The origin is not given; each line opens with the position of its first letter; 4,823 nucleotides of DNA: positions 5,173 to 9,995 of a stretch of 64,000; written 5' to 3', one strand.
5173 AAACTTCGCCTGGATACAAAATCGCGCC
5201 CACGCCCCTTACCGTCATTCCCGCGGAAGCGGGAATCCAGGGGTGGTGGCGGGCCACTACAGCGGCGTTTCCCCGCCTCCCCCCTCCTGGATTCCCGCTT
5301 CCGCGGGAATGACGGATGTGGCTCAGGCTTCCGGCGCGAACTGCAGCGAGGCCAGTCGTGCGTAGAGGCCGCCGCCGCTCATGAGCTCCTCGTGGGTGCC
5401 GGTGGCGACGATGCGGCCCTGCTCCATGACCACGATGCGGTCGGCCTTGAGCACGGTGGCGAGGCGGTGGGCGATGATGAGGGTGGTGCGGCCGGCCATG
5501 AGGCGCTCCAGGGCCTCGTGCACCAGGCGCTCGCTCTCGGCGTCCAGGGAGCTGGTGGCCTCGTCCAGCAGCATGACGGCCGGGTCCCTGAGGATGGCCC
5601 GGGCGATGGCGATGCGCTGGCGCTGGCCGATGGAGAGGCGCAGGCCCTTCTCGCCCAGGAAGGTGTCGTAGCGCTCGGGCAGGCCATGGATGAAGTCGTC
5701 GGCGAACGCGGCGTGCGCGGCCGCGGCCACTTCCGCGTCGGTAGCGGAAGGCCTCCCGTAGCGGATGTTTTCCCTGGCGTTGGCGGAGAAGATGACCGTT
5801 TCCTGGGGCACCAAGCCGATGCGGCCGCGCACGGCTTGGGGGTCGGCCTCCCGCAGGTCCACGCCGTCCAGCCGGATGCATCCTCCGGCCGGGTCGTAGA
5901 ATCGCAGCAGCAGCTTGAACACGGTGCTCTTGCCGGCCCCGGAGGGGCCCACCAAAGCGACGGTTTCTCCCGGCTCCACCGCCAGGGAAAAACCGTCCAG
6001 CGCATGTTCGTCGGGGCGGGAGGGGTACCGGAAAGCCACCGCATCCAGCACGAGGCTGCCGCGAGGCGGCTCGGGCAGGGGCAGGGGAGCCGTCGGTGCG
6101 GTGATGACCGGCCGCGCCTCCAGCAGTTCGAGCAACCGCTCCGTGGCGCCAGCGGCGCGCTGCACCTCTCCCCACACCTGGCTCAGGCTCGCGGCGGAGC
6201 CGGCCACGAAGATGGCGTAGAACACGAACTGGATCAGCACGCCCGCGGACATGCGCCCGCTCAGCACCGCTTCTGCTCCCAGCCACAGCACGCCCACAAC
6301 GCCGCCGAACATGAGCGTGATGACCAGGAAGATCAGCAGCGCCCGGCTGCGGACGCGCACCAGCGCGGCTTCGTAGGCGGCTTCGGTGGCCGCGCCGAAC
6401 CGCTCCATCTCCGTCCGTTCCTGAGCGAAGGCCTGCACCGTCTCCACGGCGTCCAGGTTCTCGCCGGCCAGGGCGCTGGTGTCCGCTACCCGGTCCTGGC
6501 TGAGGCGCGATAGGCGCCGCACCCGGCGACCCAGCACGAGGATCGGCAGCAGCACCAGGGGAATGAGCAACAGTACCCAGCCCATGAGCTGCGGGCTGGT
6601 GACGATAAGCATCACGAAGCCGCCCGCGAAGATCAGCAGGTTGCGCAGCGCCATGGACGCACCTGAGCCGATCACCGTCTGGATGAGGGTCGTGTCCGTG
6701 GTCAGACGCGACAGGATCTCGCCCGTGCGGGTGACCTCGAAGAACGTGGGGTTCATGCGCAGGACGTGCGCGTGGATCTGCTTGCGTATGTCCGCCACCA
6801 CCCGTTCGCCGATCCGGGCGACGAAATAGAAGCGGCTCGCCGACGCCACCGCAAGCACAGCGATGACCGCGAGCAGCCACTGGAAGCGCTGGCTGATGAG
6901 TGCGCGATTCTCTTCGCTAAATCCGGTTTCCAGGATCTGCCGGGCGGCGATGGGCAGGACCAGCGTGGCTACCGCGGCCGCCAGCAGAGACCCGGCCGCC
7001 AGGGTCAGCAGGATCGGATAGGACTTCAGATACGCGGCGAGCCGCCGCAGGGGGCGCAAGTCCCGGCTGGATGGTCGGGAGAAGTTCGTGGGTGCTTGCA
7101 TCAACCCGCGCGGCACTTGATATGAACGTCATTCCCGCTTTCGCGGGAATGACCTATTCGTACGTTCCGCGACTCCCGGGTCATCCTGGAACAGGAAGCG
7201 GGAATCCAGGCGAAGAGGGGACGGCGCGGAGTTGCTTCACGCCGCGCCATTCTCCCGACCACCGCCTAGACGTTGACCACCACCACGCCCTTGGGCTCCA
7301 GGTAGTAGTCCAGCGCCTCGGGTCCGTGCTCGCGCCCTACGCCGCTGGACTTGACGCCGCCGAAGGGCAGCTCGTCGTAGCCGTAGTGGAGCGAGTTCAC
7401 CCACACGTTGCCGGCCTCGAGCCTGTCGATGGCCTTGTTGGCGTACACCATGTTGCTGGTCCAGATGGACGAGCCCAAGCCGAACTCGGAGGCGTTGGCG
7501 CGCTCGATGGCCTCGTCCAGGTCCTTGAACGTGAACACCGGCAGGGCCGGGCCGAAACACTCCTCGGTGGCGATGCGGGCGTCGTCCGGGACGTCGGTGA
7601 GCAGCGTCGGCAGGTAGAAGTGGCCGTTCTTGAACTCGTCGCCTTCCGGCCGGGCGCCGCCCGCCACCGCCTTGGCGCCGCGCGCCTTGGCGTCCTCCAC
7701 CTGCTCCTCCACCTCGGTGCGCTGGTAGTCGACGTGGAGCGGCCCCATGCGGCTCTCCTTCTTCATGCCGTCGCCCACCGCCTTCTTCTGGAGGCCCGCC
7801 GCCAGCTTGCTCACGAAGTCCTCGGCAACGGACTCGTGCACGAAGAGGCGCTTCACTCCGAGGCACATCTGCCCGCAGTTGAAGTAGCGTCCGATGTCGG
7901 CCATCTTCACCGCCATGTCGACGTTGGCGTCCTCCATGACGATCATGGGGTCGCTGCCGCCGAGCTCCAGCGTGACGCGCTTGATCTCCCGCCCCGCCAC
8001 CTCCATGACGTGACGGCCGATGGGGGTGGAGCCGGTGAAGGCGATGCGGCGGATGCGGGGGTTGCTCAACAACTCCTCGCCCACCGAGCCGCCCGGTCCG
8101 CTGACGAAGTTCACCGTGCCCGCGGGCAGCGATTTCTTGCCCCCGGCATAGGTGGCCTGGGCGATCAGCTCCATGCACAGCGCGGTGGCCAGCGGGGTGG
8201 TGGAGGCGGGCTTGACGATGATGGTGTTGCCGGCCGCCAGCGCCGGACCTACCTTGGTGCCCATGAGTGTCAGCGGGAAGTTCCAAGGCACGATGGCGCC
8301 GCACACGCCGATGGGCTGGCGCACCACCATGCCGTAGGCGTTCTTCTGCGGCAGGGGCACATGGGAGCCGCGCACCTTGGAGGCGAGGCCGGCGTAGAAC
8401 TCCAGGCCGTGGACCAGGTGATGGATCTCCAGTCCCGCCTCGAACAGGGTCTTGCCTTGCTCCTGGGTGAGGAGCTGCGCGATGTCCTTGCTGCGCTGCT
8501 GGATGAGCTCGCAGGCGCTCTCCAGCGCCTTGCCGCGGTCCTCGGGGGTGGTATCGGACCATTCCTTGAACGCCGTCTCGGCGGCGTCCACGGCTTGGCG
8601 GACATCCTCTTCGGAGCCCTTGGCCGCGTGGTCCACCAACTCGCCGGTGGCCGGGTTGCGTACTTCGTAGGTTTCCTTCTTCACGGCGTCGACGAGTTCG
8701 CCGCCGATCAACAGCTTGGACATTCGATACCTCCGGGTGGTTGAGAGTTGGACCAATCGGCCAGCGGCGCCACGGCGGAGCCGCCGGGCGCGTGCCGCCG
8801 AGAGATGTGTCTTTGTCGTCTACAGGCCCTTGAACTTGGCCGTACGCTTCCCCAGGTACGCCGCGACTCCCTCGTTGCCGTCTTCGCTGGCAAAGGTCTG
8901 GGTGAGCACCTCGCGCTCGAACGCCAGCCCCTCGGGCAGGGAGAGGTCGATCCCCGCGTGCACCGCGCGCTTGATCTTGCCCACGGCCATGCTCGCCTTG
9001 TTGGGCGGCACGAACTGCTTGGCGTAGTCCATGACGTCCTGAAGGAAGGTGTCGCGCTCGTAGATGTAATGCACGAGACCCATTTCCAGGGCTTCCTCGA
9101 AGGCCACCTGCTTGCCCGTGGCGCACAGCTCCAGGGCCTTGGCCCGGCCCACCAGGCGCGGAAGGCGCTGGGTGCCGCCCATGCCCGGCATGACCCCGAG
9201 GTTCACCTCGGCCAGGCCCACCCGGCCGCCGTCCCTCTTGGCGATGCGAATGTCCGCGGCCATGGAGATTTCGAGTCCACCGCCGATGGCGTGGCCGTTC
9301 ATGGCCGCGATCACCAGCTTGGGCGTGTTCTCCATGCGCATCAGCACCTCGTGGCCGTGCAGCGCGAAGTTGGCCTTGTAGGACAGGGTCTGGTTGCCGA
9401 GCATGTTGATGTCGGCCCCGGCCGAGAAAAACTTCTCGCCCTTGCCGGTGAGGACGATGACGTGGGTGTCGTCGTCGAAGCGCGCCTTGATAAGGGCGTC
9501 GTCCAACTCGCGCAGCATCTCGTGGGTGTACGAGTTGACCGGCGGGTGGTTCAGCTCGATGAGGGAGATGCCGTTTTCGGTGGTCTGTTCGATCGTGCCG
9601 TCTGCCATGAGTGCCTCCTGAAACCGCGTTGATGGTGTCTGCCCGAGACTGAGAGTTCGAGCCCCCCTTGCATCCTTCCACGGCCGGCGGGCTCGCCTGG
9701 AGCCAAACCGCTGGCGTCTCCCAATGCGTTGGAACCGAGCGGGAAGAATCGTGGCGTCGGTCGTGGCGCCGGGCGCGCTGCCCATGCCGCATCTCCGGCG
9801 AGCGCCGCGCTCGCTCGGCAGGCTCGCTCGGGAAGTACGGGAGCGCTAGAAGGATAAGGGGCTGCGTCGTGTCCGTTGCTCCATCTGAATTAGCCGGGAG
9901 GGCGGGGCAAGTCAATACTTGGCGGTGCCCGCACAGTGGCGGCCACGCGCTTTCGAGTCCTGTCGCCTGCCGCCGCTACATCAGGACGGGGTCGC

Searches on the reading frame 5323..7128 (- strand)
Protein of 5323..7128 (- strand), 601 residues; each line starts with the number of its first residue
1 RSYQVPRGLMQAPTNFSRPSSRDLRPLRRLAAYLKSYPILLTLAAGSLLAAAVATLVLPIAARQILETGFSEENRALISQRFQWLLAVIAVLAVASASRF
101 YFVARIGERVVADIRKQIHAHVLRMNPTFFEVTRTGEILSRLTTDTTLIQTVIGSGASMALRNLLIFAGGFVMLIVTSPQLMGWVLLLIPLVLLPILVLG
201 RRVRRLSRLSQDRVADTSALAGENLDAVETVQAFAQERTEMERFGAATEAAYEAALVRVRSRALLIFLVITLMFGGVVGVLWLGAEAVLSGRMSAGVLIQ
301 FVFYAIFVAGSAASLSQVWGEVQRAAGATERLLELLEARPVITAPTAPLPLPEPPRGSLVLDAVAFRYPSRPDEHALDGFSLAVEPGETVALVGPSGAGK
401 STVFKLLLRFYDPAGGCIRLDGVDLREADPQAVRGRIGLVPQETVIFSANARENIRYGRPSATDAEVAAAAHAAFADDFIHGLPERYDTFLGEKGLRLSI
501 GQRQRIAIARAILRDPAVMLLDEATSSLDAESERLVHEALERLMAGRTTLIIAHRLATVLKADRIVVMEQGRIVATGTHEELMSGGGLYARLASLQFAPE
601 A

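Call 34: search_protein_families(library=pfam, proteins=[window:5323-7128:-], max_evalue=0.00001)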
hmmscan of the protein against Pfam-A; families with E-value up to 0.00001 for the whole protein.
window:5323-7128:- (601 aa): 2 families
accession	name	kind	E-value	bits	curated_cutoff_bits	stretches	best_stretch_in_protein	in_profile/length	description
PF00664.28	ABC_membrane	-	1e-44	153.7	28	1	47-308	7-270/274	ABC transporter transmembrane region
PF00005.33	ABC_tran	-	4.3e-32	112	25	1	377-526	1-137/137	ABC transporter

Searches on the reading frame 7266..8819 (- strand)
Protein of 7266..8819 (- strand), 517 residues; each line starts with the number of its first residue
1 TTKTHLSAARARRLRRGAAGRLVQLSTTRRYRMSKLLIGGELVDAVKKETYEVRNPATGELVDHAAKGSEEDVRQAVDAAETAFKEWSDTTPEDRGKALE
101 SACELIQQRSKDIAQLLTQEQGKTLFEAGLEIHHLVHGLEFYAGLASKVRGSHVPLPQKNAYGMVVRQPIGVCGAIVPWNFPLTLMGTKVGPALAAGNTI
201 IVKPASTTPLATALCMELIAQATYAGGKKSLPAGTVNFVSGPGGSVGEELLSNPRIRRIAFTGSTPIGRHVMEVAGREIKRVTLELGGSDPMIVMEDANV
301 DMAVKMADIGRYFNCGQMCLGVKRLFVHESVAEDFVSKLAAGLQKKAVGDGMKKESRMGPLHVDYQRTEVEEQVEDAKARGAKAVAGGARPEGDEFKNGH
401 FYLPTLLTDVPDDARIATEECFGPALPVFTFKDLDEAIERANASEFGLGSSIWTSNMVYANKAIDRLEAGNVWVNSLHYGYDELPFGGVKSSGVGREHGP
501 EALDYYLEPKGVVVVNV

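Call 34: search_protein_families(library=pfam, proteins=[window:7266-8819:-], max_evalue=0.00001)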
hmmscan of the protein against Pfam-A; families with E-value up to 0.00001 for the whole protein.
window:7266-8819:- (517 aa): 1 family
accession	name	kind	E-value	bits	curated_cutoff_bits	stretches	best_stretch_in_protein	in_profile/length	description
PF00171.27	Aldedh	-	2.4e-159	531.2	23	1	47-511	6-460/461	Aldehyde dehydrogenase family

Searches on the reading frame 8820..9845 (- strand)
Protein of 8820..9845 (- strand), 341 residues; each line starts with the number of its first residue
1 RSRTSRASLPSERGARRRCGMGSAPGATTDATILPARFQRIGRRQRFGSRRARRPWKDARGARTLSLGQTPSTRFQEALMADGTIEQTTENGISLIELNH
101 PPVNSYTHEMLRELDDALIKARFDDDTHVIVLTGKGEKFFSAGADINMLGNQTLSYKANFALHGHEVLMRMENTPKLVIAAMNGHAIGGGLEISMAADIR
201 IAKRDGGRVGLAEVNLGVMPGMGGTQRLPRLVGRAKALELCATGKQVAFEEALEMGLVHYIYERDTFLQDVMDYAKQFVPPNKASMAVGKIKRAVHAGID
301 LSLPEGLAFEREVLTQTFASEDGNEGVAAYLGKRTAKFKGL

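Call 34: search_protein_families(library=pfam, proteins=[window:8820-9845:-], max_evalue=0.00001)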
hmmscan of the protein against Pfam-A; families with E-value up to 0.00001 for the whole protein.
window:8820-9845:- (341 aa): 2 families
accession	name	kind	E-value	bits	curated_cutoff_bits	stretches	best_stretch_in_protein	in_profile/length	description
PF00378.25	ECH_1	-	3.5e-60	203.9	27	1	89-340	2-250/251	Enoyl-CoA hydratase/isomerase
PF16113.10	ECH_2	-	1.2e-30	107.7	27.2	1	95-278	3-187/335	Enoyl-CoA hydratase/isomerase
